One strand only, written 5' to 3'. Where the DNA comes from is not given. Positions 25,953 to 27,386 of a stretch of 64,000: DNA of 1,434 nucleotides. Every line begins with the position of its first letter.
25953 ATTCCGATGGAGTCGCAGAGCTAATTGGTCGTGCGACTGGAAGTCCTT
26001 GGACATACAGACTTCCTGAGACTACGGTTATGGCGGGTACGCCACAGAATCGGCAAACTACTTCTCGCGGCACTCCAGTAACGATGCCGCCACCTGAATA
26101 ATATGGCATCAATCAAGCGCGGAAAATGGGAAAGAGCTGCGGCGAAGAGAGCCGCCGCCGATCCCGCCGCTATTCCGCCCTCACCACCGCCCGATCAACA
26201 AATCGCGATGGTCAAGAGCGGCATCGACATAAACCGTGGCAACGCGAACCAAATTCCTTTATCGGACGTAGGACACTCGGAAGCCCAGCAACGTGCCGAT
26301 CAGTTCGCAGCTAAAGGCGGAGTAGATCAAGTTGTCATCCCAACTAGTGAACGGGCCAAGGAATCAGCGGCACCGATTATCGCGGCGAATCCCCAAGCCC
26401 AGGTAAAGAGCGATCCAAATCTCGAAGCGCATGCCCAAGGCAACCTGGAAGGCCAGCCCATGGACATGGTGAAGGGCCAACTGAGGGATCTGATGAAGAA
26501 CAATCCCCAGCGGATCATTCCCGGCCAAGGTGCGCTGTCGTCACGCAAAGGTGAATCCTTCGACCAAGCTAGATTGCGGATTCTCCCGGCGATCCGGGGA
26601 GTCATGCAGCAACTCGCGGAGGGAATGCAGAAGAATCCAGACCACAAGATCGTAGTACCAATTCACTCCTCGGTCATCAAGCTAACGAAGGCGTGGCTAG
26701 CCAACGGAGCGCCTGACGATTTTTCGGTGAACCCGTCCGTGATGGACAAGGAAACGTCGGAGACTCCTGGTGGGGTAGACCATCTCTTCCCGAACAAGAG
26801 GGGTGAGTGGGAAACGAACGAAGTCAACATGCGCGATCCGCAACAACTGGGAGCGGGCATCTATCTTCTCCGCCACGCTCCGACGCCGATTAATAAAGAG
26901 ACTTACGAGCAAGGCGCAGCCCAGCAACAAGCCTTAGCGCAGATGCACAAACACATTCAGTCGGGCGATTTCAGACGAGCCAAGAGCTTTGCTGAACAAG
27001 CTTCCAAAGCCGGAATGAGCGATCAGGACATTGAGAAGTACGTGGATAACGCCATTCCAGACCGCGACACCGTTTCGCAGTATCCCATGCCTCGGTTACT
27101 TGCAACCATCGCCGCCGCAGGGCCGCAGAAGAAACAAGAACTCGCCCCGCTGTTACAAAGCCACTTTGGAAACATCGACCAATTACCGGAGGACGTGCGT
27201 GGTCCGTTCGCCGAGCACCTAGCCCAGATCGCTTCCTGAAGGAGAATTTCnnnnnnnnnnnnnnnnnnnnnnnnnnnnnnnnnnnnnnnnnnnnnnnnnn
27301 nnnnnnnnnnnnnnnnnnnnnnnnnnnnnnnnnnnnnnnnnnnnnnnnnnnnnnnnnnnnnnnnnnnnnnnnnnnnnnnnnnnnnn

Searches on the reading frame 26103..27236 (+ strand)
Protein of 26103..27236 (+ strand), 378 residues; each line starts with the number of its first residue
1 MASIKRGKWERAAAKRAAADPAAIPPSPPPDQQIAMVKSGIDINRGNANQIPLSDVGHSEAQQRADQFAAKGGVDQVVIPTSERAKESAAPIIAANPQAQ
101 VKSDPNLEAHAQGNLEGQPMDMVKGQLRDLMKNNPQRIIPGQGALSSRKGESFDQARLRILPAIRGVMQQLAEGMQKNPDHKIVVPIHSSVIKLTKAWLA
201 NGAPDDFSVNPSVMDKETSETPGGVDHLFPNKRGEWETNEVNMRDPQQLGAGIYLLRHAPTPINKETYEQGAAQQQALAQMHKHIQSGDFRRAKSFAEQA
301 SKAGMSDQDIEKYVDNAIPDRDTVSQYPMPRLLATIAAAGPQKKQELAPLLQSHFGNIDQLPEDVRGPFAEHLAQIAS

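Call 75: search_protein_families(library=pfam, proteins=[window:26103-27236:+], max_evalue=0.001)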
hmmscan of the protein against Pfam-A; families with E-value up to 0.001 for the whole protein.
window:26103-27236:+ (378 aa): 1 family
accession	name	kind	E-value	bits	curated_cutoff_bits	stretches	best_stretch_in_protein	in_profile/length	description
PF00300.27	His_Phos_1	-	1.3e-14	54.7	21.7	1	49-206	21-165/194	Histidine phosphatase superfamily (branch 1)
